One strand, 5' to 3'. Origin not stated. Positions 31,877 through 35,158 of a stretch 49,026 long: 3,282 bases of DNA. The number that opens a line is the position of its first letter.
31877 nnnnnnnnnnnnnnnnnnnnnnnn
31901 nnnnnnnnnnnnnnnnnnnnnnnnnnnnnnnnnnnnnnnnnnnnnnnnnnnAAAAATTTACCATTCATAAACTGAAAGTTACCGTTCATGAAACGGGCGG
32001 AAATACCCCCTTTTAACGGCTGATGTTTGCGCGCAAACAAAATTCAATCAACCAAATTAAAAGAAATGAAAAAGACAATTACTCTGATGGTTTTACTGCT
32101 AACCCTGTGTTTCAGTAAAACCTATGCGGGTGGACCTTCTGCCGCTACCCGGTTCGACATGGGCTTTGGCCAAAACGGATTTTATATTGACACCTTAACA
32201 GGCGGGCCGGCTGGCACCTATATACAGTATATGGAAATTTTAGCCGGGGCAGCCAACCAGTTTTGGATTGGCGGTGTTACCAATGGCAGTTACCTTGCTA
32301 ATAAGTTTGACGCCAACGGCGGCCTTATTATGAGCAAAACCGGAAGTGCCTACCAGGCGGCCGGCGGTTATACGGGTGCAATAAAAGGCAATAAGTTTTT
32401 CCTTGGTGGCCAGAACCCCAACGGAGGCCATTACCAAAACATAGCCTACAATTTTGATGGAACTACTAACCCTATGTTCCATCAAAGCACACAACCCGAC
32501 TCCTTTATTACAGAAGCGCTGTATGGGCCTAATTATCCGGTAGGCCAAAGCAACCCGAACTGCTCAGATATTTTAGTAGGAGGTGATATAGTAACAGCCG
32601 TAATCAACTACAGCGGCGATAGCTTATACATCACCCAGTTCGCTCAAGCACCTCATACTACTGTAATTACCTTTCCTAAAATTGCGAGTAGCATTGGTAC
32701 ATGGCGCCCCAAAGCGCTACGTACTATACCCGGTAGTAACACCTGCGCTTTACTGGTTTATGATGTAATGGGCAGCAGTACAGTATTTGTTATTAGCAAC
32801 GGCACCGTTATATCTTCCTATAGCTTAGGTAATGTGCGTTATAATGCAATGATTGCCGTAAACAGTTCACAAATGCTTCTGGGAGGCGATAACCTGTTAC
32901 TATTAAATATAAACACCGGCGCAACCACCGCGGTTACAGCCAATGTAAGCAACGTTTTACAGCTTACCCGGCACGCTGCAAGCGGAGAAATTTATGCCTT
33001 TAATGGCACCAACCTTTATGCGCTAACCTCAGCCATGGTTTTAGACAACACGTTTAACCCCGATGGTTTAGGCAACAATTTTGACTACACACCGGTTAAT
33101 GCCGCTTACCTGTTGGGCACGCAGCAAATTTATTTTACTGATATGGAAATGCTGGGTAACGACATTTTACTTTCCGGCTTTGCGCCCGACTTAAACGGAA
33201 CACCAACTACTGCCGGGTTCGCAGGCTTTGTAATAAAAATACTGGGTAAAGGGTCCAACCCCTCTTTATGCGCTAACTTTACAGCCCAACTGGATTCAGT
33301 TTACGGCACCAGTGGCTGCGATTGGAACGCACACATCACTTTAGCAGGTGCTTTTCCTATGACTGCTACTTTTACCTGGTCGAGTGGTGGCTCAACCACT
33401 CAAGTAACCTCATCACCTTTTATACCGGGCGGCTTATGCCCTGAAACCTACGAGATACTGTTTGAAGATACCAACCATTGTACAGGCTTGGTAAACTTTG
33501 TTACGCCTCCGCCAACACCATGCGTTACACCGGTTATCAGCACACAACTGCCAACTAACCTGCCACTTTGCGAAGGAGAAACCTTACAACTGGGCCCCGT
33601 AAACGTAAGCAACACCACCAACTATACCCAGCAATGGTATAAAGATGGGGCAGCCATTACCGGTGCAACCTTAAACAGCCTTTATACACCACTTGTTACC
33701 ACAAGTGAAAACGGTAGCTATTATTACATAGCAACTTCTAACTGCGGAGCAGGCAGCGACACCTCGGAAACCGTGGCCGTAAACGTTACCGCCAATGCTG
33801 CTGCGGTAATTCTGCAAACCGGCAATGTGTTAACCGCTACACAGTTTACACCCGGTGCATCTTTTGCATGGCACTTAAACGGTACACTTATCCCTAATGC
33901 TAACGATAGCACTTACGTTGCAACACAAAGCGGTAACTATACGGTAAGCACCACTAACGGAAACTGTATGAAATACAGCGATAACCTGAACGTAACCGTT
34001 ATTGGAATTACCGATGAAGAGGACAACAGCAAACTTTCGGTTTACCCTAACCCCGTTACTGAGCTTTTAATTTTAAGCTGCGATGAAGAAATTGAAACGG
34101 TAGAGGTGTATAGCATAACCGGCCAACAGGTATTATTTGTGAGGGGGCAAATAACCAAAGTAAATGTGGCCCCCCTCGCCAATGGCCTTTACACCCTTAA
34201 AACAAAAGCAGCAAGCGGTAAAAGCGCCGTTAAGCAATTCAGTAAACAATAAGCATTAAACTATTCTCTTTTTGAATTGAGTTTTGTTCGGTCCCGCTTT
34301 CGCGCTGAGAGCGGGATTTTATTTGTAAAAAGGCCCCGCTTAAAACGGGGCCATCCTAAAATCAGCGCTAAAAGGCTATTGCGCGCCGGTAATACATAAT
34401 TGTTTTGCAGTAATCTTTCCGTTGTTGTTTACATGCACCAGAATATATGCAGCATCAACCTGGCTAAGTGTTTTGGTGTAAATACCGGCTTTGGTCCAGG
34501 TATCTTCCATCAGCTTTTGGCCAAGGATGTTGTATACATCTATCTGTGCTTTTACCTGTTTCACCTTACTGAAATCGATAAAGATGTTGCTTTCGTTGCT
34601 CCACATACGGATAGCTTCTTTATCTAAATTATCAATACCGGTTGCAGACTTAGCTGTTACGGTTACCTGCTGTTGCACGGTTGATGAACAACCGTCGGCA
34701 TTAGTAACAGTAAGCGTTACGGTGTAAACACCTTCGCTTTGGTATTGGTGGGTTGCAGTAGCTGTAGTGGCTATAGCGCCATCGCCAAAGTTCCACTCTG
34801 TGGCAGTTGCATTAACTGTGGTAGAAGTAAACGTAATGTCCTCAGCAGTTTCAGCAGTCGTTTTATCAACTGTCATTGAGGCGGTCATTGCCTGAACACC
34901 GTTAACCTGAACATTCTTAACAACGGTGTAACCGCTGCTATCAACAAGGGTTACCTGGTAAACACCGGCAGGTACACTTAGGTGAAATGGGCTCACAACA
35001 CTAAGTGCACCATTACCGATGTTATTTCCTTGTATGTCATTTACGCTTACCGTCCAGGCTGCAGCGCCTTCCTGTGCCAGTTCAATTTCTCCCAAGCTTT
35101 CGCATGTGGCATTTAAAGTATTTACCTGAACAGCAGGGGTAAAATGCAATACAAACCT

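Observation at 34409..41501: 353-bp tract with a single mismatch shared by two diverged paralogous genes: apparent gene conversion of the PKD/T9SS-CTD cassette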

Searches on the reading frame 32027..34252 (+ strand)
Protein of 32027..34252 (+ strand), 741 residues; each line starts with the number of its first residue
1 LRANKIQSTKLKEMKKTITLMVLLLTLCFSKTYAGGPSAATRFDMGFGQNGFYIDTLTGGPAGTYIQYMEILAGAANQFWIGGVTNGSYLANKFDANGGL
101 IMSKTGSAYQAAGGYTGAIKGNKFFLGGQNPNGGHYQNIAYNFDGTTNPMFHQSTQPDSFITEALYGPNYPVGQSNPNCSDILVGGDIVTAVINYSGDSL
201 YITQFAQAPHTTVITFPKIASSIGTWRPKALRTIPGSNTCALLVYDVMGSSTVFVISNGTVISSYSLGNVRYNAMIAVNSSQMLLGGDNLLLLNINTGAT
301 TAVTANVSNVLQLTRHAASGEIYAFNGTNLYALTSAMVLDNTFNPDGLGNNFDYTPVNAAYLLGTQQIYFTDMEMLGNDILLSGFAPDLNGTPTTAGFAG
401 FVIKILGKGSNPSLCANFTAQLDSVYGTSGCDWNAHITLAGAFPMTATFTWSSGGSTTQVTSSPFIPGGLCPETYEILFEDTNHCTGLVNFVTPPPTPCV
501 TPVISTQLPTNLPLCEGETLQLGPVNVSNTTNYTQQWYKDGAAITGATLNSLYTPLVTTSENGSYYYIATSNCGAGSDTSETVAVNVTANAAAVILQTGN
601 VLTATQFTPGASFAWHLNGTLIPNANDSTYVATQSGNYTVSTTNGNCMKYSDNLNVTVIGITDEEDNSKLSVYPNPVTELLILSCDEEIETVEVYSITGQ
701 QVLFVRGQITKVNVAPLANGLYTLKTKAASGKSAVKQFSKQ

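Call 4: search_protein_families(library=pfam, proteins=[window:32027-34252:+], max_evalue=0.01)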
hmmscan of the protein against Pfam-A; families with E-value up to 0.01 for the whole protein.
window:32027-34252:+ (741 aa): 3 families
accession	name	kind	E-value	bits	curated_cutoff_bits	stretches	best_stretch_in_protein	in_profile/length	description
PF18962.6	Por_Secre_tail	-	1.4e-08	35.4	27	1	672-734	1-70/75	Secretion system C-terminal sorting domain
PF13895.12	Ig_2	-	2.8e-06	27.9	27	1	608-658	26-79/79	Immunoglobulin domain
PF16820.11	PKD_3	-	0.0014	18.9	26.3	0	610-640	32-62/68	PKD-like domain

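Call 5: search_protein_families(library=ncbifam, proteins=[window:32027-34252:+], max_evalue=0.1)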
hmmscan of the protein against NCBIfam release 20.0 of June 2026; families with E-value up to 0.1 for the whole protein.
window:32027-34252:+ (741 aa): 1 family
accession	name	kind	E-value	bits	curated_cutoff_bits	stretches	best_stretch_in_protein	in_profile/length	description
TIGR04183.1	Por_Secre_tail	domain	1.3e-08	34.7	23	1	672-741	1-72/72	T9SS type A sorting domain-containing protein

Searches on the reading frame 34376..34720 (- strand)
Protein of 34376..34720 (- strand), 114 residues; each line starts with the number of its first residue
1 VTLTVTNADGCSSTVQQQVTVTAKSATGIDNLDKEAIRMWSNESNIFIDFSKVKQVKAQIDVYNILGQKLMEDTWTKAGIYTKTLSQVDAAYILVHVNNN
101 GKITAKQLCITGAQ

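Call 45: search_protein_families(library=pfam, alignment_id=A3, max_evalue=0.01)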
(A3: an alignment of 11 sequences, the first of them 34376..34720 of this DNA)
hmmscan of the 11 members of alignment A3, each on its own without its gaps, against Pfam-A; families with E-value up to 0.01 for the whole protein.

A. member 1, window:34376-34720:- (114 aa): 1 family
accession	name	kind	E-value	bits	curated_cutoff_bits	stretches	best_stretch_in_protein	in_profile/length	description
PF18962.6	Por_Secre_tail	-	0.0087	16.8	27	1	44-110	8-75/75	Secretion system C-terminal sorting domain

B. families by the number of members that match (of 11 scanned): 9 families
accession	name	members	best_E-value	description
PF18962.6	Por_Secre_tail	10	6.1e-06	Secretion system C-terminal sorting domain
PF18911.6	PKD_4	5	1.8e-17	PKD domain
PF00801.26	PKD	5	8.6e-14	PKD domain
PF16403.11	Bact_surface_Ig-like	3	3.3e-05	Bacterial surface protein, Ig-like domain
PF08329.16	ChitinaseA_N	2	8.7e-05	Chitinase A, N-terminal domain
PF08428.16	Rib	1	0.0014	Rib domain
PF16967.11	TcfC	1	0.0016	E-set like domain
PF05345.18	He_PIG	1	0.0051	Putative Ig domain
PF18981.6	InlK_D3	1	0.0097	Internalin K domain (D3/D4)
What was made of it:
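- On T9SS type A C-terminal sorting domain (TIGR04183 / PF18962): PF18962 scores 16.8 bits against a cut-off of 27 for A. However, 10 of 11 family members match it at E <= 0.01, best 6e-6 (call 45).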

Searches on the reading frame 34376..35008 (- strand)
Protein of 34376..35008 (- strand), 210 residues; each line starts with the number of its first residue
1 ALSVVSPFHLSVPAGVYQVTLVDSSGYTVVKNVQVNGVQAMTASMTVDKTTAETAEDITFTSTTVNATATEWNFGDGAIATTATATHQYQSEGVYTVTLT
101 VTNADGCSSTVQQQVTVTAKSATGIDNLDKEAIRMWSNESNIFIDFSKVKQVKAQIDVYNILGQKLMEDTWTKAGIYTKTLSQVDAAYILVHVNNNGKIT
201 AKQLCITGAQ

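Call 13: find_homologous_proteins(query=window:34376-35008:-, max_evalue=0.00001)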
Query window:34376-35008:- (210 aa): 12 proteins with E <= 0.00001 among 515 candidates.
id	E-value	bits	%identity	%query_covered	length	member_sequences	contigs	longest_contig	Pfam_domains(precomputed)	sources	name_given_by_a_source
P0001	7.0e-98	344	92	85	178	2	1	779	PF00801.27,PF18911.7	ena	-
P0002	7.4e-64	233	52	100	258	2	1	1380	PF00801.27,PF18962.8,PF18911.7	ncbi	-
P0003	3.0e-55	205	50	96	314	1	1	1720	PF00801.27,PF18962.8,PF18911.7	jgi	-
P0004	2.9e-49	186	52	85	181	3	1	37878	PF00801.27,PF18911.7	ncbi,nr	ncbi:MAG: PKD domain-containing protein [Bacteroidetes bacterium]|nr:PKD domain-containing protein [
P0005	2.9e-44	169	47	85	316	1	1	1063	PF00801.27,PF18911.7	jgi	jgi:VCBS repeat-containing protein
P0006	1.2e-43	167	46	94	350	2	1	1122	PF00801.27,PF18911.7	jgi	-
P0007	1.3e-34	138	49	75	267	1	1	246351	PF00801.27,PF18962.8,PF18911.7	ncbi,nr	ncbi:MAG: T9SS type A sorting domain-containing protein [Bacteroidetes bacterium]|nr:T9SS type A sor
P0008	1.7e-19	89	61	40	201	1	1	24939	PF00801.27,PF18911.7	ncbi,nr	ncbi:MAG: hypothetical protein IPH78_12265 [Bacteroidetes bacterium]|nr:hypothetical protein [Bacter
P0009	1.3e-13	69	34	45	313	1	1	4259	PF00801.27,PF18911.7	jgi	jgi:PKD repeat protein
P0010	6.3e-11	61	35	60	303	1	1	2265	PF00801.27,PF18962.8,PF18911.7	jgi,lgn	-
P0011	2.1e-9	56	35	47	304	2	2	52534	PF00801.27,PF18911.7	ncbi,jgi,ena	-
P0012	6.8e-7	48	45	30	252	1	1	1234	PF00801.27,PF18911.7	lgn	-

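Call 14: find_encoding_contigs(protein=P0001, flank=10000)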
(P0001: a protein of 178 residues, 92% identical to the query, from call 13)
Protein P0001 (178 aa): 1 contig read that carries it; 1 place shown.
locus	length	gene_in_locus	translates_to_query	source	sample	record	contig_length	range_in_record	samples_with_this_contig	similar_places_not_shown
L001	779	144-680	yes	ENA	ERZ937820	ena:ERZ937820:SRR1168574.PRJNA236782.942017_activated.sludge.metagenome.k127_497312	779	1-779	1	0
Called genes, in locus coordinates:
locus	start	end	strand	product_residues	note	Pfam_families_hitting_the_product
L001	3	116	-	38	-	?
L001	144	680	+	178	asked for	PF18911:PKD_4, PF00801:PKD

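Call 28: find_related_loci(query=window:34376-35008:-, collection=metagenome_contigs, flank=10000)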
Query window:34376-35008:- (210 aa) in metagenome_contigs; peptide patterns used: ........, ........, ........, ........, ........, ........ (x = any residue, [..] = any of these).
348 stretches matched a pattern; 230 encode a relative of the query (tblastn E <= 1e-3); the best 80 are kept; 80 distinct loci.
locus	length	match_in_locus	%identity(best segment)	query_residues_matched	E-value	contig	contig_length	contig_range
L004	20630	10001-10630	84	1-210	4e-113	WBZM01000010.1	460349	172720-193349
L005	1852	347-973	86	2-210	5e-110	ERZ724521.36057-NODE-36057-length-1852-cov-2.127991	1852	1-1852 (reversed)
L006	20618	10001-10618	54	2-207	4e-67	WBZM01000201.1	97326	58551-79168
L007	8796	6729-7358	46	1-210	2e-62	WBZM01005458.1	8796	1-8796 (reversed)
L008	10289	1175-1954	36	7-125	1e-13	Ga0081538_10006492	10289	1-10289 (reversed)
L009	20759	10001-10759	35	1-170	1e-13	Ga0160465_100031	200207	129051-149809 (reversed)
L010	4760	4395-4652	38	56-139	2e-13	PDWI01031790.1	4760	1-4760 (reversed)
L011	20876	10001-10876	34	7-118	9e-13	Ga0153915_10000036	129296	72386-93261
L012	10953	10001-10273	40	20-111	7e-13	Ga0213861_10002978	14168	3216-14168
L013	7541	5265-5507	40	27-109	2e-12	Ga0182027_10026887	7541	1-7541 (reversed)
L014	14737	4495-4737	40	27-109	2e-12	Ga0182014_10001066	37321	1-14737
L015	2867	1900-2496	32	5-143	3e-12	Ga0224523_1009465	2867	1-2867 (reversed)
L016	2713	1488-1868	31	9-129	5e-12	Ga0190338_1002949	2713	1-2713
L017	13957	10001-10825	34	3-111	8e-12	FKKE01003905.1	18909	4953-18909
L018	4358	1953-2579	28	7-170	6e-12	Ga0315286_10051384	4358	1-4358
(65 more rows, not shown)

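Call 33: find_encoding_contigs(protein=P0004, flank=6000, max_places=3)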
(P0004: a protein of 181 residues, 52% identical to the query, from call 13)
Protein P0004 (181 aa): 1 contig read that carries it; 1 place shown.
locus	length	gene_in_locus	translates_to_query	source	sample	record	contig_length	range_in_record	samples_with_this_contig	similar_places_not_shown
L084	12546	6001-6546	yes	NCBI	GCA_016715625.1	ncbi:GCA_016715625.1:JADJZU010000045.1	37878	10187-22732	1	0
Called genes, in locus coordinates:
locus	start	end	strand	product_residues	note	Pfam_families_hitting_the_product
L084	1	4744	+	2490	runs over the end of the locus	PF19081:Ig_7 (faint), PF07705:CARDB, PF02494:HYR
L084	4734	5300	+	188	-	-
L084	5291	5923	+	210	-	-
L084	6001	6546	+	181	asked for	PF00801:PKD, PF18911:PKD_4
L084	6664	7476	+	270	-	PF12864:DUF3822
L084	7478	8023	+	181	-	PF03602:Cons_hypoth95, PF05175:MTS, PF13847:Methyltransf_31, PF13649:Methyltransf_25 (weak)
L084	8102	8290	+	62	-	-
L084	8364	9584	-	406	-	PF05048:NosD, PF13229:Beta_helix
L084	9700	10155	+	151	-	PF01368:DHH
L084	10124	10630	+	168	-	PF02272:DHHA1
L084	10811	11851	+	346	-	PF00160:Pro_isomerase, PF00254:FKBP_C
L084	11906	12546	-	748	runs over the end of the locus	PF13620:CarboxypepD_reg, PF13715:CarbopepD_reg_2, PF07715:Plug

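Call 34: find_encoding_contigs(protein=P0007, flank=6000, max_places=3)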
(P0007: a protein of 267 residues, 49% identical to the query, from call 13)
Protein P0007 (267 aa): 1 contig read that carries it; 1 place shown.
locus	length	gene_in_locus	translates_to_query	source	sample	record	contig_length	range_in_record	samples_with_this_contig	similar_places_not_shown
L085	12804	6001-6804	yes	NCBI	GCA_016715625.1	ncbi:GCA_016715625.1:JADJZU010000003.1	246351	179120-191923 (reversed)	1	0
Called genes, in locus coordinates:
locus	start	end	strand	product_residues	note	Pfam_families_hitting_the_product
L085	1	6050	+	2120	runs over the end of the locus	PF25390:WD40_RLD, PF00415:RCC1, PF13540:RCC1_2, PF00415:RCC1, PF13540:RCC1_2, PF00415:RCC1, PF13540:RCC1_2, PF25390:WD40_RLD, +5 more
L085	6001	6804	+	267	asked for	PF00801:PKD, PF18911:PKD_4, PF18962:Por_Secre_tail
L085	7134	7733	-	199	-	-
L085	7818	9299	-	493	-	PF12844:HTH_19, PF13443:HTH_26 (weak), PF13560:HTH_31, PF01381:HTH_3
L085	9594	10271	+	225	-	PF19567:CpsB_CapC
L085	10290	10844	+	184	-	PF00908:dTDP_sugar_isom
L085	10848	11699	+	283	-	PF01370:Epimerase, PF04321:RmlD_sub_bind, PF02719:Polysacc_synt_2, PF16363:GDP_Man_Dehyd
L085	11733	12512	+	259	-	PF00459:Inositol_P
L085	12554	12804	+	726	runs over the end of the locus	PF22896:OB_RNR_1st (faint), PF08206:OB_RNB, PF17876:CSD2, PF00773:RNB, PF00575:S1 (weak)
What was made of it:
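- Tried and rejected: They are fragments of long genes split by frameshifts or contig ends in a MAG (calls 33, 34).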

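Call 53: predict_structure(alignment_id=A4)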
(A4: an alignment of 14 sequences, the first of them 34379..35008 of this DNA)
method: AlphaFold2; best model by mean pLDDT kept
length: 210 residues; sequences in the alignment: 14
mean_pLDDT: 83.2   pTM: 0.48
mean pLDDT of the five models: 83.2, 83.1, 78.8, 78.7, 75.4
residues with pLDDT >= 90: 76; 70-90: 108; 50-70: 14; < 50: 12
segments of 3 or more residues with pLDDT < 50: 1-3, 123-130
pLDDT, mean of each block of 10 residues (from residue 1): 57 78 86 77 94 92 94 98 97 95 89 90 42 79 84 85 86 89 79 80 75
secondary structure, 60 per line:
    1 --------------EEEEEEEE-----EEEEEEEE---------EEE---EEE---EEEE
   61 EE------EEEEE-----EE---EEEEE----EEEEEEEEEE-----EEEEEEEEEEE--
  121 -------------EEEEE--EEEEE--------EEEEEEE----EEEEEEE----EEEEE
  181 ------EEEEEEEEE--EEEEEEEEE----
elements in order: E15-22 E28-35 E45-47 E51-53 E57-62 E69-73 E84-88 E93-102 E108-118 E134-138 E141-145 E154-160 E165-171 E176-180 E187-195 E198-206

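Call 55: fold_search(model_id=the predicted structure, library=pdb)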
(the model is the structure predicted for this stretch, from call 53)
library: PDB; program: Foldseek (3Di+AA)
matches with E <= 10: 1735; with E <= 0.001: 184
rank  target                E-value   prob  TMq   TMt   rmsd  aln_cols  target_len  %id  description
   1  9fls_A                1.9e-07  1.00  0.34  0.23  13.2       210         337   20  CryoEM structure of the fragment-3 (2061-2397) in the grappling hook protein A (GhpA) in the bacterium Aureispira sp.  (released 2024-10-16)
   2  9flp_A                3.3e-07  1.00  0.33  0.10  13.0       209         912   20  CryoEM structure of the neck (1403-2314) in the grappling hook protein A (GhpA) in the bacterium Aureispira sp. CCB-QB (released 2024-10-16)
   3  2c26                  8.1e-07  1.00  0.41  0.34  12.4       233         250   14  Structural basis for the promiscuous specificity of the carbohydrate- binding modules from the beta-sandwich super famil (released 2005-10-18)
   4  8cka_A                1.7e-06  1.00  0.34  0.16  14.2       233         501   12  Deinococcus radidurans HPI S-layer (released 2023-04-19)
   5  6fg9_A                3.5e-06  1.00  0.34  0.10  10.4       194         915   14  Mouse SORCS2 ectodomain (sortilin related VPS10 domain containing receptor 2) (released 2018-08-01)
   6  4kkr_A                3.9e-06  1.00  0.27  0.25  13.1       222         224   13  Crystal structure of Vibrio cholerae RbmA (crystal form 3) (released 2013-05-22)
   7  3pdd                  4.1e-06  1.00  0.30  0.33  11.2       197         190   17  Structures of Clostridium thermocellum CbhA fibronectin(III)-like modules (released 2011-11-23)
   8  6fg9_B                4.3e-06  1.00  0.31  0.10  13.4       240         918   16  Mouse SORCS2 ectodomain (sortilin related VPS10 domain containing receptor 2) (released 2018-08-01)
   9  4kkq_B                5.6e-06  1.00  0.25  0.24  13.8       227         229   11  Crystal structure of Vibrio cholerae RbmA (crystal form 1) (released 2013-05-22)
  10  4be5_A                5.9e-06  1.00  0.26  0.25  12.9       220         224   12  V. cholera biofilm scaffolding protein RbmA (released 2013-12-18)
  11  6ffy_A                5.9e-06  1.00  0.30  0.09  14.0       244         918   15  Structure of the mouse SorCS2-NGF complex (released 2018-08-01)
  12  4kkq_A                6.5e-06  1.00  0.25  0.24  13.1       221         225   11  Crystal structure of Vibrio cholerae RbmA (crystal form 1) (released 2013-05-22)
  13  4be6_A                7.6e-06  1.00  0.27  0.25  13.4       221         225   12  V. cholera biofilm scaffolding protein RbmA (released 2013-12-18)
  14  2yn5_A                8.0e-06  1.00  0.33  0.26  13.8       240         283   13  Structural insight into the giant calcium-binding adhesin SiiE: implications for the adhesion of Salmonella enterica t (released 2013-04-03)
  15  4jrw_A                8.4e-06  1.00  0.36  0.84   2.0        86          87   28  Crystal structure of Clostridium histolyticum colg collagenase PKD domain 2 at 1.6 Angstrom resolution (released 2014-05-21)
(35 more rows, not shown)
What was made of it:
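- On PKD domain (PF18911 / PF00801): In the model the PKD part superposes on 4jrw with TM 0.84 and rmsd 2.0 (call 55).
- Tried and rejected: Foldseek with the three-domain 210-aa model gave mostly generic Ig-like hits (call 55).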
